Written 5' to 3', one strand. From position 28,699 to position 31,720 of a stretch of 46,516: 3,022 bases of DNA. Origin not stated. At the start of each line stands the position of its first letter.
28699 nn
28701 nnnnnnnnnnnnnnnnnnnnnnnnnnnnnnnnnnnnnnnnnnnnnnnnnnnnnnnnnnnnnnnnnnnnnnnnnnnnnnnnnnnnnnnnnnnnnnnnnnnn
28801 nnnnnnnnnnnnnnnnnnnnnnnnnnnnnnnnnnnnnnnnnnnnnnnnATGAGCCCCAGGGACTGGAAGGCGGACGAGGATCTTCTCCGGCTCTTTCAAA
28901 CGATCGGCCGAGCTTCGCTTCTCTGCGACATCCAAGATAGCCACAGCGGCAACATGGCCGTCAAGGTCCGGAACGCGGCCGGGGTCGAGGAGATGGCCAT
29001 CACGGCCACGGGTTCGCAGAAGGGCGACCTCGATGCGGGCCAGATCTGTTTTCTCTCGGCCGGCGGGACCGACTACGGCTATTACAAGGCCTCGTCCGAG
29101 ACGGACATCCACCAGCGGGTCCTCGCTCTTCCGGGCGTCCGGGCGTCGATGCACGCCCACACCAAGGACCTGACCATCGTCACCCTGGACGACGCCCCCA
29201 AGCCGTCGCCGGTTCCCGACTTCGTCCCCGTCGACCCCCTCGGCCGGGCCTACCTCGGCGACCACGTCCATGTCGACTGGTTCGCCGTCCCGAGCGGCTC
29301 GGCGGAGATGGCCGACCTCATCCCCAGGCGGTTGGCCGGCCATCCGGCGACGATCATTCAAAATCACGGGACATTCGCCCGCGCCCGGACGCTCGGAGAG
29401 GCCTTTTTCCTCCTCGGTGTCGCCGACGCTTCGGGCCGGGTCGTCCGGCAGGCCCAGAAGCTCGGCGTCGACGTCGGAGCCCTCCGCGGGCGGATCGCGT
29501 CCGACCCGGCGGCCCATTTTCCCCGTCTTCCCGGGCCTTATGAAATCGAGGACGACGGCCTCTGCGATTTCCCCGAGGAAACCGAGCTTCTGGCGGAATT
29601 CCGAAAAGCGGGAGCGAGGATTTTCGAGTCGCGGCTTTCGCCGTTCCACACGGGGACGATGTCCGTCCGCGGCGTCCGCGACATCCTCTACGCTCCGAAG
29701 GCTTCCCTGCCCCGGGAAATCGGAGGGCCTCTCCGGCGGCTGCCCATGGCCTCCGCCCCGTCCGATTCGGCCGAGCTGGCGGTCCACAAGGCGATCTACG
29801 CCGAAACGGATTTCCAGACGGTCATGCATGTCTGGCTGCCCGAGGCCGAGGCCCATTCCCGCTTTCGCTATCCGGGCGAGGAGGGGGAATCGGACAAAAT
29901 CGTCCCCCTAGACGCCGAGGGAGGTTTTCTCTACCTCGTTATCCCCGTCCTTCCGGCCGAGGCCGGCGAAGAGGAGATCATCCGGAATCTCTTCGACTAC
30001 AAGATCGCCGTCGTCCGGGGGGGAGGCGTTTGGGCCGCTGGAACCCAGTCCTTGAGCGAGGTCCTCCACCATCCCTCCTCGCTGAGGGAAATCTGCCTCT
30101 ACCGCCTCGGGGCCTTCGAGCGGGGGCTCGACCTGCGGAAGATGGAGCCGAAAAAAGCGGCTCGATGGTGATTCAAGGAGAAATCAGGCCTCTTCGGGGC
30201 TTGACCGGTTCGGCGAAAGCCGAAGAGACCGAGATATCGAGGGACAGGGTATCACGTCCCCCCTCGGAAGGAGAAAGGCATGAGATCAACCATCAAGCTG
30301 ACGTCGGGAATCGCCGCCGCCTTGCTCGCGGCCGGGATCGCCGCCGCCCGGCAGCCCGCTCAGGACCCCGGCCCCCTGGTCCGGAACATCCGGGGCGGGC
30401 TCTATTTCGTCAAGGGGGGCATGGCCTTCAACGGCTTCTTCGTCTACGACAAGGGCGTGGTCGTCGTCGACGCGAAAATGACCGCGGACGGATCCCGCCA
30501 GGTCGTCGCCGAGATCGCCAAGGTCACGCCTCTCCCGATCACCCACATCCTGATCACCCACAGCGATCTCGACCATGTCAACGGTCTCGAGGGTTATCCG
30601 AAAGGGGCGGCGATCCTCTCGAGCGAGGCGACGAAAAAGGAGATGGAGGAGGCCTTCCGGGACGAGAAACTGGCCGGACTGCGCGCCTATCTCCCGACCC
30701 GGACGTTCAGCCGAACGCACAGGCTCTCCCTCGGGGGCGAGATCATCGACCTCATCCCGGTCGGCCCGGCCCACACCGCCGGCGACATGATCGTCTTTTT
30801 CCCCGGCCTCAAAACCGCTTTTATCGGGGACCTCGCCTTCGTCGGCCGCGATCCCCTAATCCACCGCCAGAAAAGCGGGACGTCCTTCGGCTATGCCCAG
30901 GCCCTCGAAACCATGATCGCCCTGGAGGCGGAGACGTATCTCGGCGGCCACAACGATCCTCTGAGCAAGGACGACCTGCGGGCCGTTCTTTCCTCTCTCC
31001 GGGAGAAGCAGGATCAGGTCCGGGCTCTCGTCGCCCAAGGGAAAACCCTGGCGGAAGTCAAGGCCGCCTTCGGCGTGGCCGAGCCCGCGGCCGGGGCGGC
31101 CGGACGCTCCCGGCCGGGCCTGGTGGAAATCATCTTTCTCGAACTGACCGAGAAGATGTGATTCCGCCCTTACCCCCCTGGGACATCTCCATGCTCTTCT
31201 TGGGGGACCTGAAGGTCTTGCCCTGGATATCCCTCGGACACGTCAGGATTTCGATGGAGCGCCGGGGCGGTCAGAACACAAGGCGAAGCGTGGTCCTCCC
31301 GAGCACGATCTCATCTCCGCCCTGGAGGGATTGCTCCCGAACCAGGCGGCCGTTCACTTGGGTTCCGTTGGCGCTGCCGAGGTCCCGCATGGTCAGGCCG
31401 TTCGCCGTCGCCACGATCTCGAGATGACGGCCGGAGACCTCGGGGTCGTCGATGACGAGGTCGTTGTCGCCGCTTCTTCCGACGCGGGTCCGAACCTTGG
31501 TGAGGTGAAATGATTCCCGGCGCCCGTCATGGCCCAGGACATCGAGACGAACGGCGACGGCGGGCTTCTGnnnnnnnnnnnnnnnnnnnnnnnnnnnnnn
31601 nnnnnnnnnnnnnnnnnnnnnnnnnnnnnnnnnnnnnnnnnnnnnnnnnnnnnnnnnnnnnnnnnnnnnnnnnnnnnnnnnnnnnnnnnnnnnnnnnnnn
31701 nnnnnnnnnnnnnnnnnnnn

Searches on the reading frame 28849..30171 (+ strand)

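Call 51: search_protein_families(library=pfam, proteins=[window:28849-30171:+], max_evalue=0.001)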
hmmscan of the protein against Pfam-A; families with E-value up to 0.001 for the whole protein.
window:28849-30171:+ (440 aa): 1 family
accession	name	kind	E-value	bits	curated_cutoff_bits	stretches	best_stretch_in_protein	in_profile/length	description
PF00596.27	Aldolase_II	-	8.6e-29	101.2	22.2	2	30-191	17-174/183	Class II Aldolase and Adducin N-terminal domain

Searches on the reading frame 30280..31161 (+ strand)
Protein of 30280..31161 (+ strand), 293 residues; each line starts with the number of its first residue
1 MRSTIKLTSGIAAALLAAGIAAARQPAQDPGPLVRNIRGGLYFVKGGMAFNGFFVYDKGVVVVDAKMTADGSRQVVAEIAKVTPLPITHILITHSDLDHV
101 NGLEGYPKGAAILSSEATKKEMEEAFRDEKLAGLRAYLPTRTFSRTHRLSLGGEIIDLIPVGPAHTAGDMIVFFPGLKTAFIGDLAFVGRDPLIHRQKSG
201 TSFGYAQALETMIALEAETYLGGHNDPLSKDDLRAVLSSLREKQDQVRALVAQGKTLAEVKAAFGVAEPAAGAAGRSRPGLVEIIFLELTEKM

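Call 51: search_protein_families(library=pfam, proteins=[window:30280-31161:+], max_evalue=0.001)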
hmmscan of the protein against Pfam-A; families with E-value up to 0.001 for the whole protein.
window:30280-31161:+ (293 aa): 2 families
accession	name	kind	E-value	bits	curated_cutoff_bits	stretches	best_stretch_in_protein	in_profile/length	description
PF00753.33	Lactamase_B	-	6.7e-19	69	22.7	1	53-224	10-196/196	Metallo-beta-lactamase superfamily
PF12706.13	Lactamase_B_2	-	0.0001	22.4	27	1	81-189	25-147/200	Beta-lactamase superfamily domain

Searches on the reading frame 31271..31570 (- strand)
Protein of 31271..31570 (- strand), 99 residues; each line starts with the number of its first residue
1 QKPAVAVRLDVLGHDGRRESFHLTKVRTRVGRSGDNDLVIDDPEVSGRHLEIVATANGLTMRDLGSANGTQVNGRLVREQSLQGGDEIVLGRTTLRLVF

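Call 73: search_solved_structures(query=window:31271-31570:-, max_evalue=0.000001, show_alignments=3)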
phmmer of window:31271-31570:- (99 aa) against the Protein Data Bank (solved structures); distinct sequences matched with E-value up to 0.000001: 14.
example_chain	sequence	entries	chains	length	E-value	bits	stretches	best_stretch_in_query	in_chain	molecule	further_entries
2kkl_A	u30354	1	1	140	5.3e-10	42.7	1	19-98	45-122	Uncharacterized protein Mb1858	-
6cah_A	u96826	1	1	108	7.6e-10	42.2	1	24-95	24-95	ABC transporter ATP-binding/permease protein Rv1747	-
2kfu_A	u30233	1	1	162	7.8e-10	42.2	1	19-98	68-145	Rv1827 pThr 22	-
6i2p_D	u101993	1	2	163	7.8e-10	42.2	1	19-98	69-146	Glycogen accumulation regulator GarA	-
7rj3_A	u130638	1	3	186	1e-09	41.8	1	19-98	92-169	Glycogen accumulation regulator GarA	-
6i2q_B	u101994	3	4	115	1.9e-09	40.9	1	19-98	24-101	Glycogen accumulation regulator GarA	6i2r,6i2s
8p5r_G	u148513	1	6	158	3.4e-09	40.1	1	19-98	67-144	Glycogen accumulation regulator GarA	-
2kb3_A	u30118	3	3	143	3.9e-09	39.9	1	19-98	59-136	Oxoglutarate dehydrogenase inhibitor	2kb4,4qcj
8p5x_G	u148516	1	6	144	4e-09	39.9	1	19-98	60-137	Oxoglutarate dehydrogenase inhibitor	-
2lc1_A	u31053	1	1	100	2.3e-08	37.5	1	14-94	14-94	Putative uncharacterized protein TB39.8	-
3po8_A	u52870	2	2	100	2.3e-08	37.5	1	14-94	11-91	Putative uncharacterized protein TB39.8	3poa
3gqs_A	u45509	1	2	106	6.3e-08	36.1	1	17-97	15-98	Adenylate cyclase-like protein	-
2fez_A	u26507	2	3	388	7.2e-08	35.9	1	20-88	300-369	Probable regulatory protein embR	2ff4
3oun_A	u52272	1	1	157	8.5e-08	35.6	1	14-94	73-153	Putative uncharacterized protein TB39.8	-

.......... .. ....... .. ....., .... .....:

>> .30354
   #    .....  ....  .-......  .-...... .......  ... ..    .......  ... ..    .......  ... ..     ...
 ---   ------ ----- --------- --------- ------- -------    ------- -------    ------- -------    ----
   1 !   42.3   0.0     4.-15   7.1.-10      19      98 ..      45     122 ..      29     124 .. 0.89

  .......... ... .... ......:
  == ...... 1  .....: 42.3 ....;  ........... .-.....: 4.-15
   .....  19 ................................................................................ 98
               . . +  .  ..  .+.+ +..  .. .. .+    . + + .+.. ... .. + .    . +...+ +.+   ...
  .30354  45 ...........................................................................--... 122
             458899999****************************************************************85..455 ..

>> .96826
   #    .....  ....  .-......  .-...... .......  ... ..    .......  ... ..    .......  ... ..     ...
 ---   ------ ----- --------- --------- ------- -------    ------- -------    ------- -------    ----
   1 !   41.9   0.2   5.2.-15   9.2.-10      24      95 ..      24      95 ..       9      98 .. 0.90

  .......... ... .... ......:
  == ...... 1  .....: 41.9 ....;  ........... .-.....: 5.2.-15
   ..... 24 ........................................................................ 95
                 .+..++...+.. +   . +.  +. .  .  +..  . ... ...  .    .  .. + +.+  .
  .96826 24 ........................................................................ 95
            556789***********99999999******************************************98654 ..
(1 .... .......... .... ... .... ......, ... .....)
